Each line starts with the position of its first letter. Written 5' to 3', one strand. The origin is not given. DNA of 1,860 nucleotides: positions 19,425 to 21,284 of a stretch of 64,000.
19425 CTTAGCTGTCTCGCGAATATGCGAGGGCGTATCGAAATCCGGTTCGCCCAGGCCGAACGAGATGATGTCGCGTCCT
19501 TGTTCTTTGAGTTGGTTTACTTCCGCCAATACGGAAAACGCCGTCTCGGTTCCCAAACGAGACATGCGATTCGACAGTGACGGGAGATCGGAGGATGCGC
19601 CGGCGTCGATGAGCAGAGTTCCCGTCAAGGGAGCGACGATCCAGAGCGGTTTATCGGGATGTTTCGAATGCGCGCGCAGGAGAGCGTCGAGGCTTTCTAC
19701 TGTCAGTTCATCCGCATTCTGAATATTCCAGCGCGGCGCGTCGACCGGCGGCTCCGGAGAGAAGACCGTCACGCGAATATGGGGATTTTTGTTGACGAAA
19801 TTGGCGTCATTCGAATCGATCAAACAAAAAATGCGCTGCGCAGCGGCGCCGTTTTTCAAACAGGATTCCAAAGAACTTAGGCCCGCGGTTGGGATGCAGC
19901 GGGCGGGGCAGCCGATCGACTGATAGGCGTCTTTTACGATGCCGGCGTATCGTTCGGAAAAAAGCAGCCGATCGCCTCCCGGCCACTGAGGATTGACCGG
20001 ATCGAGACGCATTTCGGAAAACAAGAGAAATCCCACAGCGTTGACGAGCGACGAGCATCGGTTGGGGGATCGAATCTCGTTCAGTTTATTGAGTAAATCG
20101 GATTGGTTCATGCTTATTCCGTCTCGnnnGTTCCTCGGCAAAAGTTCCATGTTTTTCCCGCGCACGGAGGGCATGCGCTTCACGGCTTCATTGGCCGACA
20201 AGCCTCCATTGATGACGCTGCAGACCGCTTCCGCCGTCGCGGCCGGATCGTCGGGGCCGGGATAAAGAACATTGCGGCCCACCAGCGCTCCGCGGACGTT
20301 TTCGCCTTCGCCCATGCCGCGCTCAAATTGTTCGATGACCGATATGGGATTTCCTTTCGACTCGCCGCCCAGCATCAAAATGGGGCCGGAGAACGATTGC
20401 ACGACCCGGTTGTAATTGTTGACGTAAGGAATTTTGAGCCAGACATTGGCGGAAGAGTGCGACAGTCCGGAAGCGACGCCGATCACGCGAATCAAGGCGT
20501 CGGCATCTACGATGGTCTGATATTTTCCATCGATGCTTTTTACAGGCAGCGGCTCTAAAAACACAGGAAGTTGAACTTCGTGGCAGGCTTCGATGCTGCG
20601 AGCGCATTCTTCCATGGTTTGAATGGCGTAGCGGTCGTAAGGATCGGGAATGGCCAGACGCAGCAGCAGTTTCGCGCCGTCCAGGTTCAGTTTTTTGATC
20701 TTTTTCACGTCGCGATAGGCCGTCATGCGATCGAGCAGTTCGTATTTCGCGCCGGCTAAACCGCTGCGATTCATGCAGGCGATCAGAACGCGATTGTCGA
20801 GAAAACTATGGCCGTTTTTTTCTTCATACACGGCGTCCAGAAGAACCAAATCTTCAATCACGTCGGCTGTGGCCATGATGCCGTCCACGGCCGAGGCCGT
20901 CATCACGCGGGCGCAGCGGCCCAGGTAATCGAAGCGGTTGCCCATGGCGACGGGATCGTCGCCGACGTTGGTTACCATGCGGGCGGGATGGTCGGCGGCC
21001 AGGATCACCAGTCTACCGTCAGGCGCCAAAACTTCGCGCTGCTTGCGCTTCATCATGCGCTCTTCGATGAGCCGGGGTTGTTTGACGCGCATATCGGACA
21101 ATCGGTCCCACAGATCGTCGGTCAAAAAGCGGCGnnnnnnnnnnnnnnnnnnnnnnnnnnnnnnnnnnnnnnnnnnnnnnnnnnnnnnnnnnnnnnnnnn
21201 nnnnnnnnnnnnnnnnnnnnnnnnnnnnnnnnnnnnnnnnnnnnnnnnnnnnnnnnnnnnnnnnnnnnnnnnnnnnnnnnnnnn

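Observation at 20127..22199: Unusual single-polypeptide fusion of a xylose-isomerase-like TIM barrel with a class I aldolase domain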

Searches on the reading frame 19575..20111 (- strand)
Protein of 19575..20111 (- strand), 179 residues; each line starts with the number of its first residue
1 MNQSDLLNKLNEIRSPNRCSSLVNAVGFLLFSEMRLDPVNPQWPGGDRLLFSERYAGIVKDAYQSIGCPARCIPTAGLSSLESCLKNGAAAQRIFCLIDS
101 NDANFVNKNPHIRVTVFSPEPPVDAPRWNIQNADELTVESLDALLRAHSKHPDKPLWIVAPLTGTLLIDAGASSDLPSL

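Call 63: search_solved_structures(query=A4, max_evalue=10, show_alignments=2)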
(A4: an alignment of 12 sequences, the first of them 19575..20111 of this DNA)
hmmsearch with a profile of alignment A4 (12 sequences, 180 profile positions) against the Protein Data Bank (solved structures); distinct sequences matched with E-value up to 10: 13.
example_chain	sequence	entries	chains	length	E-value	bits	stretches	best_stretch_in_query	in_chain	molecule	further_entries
6yak_AAA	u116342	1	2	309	3.5e-07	32.8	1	24-60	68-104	N-terminal component of the split chain transketolase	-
1tka_A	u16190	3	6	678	0.0064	19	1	26-55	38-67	TRANSKETOLASE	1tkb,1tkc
1gpu_A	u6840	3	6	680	0.0064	19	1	26-55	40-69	TRANSKETOLASE 1 | TRANSKETOLASE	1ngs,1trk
1ay0_A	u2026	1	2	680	0.0064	19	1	26-55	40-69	TRANSKETOLASE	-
3l84_A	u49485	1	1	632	0.25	13.8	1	32-64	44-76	Transketolase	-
3m34_A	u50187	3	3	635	0.25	13.8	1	32-64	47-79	Transketolase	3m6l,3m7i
2e6k_A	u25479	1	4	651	0.46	12.9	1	26-57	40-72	Transketolase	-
7wrr_A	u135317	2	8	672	0.48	12.8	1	26-57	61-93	Transketolase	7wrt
1tlj_A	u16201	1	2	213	1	11.8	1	110-161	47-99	Hypothetical UPF0130 protein SSO0622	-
3rio_A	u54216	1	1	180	1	11.8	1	84-147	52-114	PtsGHI operon antiterminator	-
2nxx_E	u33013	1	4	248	1.4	11.4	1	117-161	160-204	Ecdysone Receptor (EcR, NRH1)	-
1itz_A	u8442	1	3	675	1.5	11.2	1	27-63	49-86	Transketolase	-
8ci0_AAA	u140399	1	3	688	1.5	11.2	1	27-63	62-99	Transketolase, chloroplastic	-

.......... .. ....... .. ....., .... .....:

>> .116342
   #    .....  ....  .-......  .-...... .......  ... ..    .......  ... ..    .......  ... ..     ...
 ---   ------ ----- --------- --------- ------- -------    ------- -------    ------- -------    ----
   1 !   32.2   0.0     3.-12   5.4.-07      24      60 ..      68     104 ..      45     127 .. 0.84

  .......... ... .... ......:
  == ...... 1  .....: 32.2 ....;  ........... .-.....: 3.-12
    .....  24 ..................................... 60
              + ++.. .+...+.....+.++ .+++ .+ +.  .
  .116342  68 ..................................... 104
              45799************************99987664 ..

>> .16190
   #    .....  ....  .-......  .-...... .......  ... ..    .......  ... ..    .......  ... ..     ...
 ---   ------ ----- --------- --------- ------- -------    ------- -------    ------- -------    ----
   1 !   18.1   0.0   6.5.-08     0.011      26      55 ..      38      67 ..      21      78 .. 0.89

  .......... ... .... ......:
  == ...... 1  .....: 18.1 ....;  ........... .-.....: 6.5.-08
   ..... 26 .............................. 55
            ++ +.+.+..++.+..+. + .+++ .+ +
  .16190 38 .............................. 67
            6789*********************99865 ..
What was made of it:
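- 19572..20111 (-): N-terminal ~180-residue extension of the aminotransferase: a vestigial fragment of the transketolase N-terminal domain, found only in the window's clade. Profile of 12 clade members hits the split-transketolase N component 6YAK at E 3.5e-7, and 7 of the next 12 hits are also transketolases (call 63).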

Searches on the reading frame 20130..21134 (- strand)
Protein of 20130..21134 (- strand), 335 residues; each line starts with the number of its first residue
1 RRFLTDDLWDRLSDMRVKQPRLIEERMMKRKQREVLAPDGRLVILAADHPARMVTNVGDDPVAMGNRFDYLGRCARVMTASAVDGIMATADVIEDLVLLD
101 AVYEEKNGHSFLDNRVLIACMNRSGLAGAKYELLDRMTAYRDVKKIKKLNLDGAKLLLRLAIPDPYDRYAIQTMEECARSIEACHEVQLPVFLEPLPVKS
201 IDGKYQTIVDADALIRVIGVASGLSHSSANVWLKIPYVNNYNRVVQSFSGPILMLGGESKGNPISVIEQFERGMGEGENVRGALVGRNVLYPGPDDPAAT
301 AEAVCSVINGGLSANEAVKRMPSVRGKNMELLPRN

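Call 54: search_solved_structures(query=A3, max_evalue=1, show_alignments=5)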
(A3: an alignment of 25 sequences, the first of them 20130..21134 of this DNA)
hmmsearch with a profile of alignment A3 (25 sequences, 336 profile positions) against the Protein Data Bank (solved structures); distinct sequences matched with E-value up to 1: 17.
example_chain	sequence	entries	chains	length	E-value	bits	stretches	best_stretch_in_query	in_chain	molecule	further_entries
3fok_A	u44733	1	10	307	4.8e-74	252.5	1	7-312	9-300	uncharacterized protein Cgl0159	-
2qjg_A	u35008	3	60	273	1e-09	41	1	237-322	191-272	Putative aldolase MJ0400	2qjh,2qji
3gkf_O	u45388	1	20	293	2e-05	26.9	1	217-318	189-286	Aldolase lsrF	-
3glc_A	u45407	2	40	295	2e-05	26.9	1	217-318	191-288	Aldolase lsrF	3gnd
4p2v_A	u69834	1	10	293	0.00018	23.8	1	220-318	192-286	Uncharacterized aldolase LsrF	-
1w8s_A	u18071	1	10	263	0.0025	20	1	191-309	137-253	FRUCTOSE-BISPHOSPHATE ALDOLASE CLASS I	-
2yce_A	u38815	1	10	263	0.0068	18.6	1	194-309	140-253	FRUCTOSE-BISPHOSPHATE ALDOLASE CLASS 1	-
1ojx_A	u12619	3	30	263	0.0087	18.2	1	195-309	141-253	FRUCTOSE-BISPHOSPHATE ALDOLASE CLASS I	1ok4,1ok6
3iv3_A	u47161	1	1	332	0.02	17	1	129-209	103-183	Tagatose 1,6-diphosphate aldolase 2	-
4wtr_A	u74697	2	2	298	0.057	15.5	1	276-306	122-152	beta-1,3-glucanosyltransferase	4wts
4wtp_A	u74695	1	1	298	0.057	15.5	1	276-306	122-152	beta-1,3-glucanosyltransferase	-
3myo_A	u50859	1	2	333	0.11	14.6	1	127-199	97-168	Tagatose 1,6-diphosphate aldolase 1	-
3kao_A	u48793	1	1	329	0.47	12.5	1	133-197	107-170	Tagatose 1,6-diphosphate aldolase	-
3myp_A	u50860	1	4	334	0.47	12.5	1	133-197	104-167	Tagatose 1,6-diphosphate aldolase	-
5f2l_A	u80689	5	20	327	0.65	12.1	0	128-199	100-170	Tagatose 1,6-diphosphate aldolase 2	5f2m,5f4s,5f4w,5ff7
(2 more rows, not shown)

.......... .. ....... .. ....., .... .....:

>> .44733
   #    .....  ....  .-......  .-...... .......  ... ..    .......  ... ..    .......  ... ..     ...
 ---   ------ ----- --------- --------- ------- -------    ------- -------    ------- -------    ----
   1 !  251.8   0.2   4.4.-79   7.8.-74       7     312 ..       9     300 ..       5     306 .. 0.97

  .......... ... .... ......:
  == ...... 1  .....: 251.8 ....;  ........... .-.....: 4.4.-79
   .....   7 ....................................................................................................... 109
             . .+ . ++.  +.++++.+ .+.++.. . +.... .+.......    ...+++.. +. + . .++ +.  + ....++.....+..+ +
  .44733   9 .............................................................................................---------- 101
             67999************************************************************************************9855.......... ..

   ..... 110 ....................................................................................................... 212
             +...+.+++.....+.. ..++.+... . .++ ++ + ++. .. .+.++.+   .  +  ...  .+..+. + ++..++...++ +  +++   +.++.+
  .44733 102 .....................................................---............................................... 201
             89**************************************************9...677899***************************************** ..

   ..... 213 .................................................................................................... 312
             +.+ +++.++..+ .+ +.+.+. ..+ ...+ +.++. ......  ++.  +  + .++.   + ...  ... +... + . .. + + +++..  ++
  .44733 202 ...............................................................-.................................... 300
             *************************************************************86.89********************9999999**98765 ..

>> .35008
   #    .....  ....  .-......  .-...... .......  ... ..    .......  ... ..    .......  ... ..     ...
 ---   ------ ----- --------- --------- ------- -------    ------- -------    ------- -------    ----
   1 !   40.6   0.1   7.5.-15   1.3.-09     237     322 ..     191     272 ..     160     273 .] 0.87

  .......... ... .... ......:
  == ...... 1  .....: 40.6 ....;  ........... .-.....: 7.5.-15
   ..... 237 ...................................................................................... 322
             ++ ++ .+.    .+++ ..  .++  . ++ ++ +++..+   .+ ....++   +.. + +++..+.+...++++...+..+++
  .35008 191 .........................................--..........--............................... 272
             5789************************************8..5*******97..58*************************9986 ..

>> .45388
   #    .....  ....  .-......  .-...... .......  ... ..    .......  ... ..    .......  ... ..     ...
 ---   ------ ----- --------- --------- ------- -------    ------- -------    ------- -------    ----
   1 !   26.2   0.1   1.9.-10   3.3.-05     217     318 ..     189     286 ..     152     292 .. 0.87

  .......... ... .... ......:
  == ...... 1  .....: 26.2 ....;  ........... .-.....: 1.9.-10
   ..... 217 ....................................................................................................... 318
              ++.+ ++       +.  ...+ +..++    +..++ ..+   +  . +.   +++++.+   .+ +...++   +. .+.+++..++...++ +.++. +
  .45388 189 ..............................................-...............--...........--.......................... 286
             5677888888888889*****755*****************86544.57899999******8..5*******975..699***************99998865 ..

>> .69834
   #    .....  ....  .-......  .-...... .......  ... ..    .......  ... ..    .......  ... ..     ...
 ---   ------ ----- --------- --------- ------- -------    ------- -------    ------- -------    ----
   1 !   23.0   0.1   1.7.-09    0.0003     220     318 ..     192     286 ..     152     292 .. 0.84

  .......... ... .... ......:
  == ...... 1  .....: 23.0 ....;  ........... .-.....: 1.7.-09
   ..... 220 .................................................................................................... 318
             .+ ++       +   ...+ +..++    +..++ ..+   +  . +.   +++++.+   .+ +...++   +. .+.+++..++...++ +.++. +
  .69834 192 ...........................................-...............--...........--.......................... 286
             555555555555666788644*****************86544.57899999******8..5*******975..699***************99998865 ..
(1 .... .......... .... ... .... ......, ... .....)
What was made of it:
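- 20130..21125 (-): C-terminal domain (aa 359-690): Cgl0159-like class I (Schiff-base) aldolase barrel with its N-terminal helical lead-in. Profile hits to MJ0400 ADH synthase 1e-9, LsrF 2e-5 and class IA FBP aldolase 2.5e-3 (call 54).
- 20433..20435 (-): Codon of K589 (WLKIPY), the predicted Schiff-base lysine; invariant in 78 of 78. It aligns with the residue that is K in LsrF structures 3GKF/3GLC and A in entry 4P2V (call 54).
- On Class I (Schiff-base) aldolase superfamily, DhnA/DeoC type: K589 aligns with the LsrF residue that is K in 3GKF/3GLC and A in 4P2V (call 54). LGGES and VGRN align with GGpk and vGRN of MJ0400 and LsrF (call 54).
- K589 aligns with the residue that is K in LsrF (3GKF/3GLC) and A in entry 4P2V (call 54). 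The glycine motifs LGGES and VGRN align with those of MJ0400 and LsrF (call 54).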
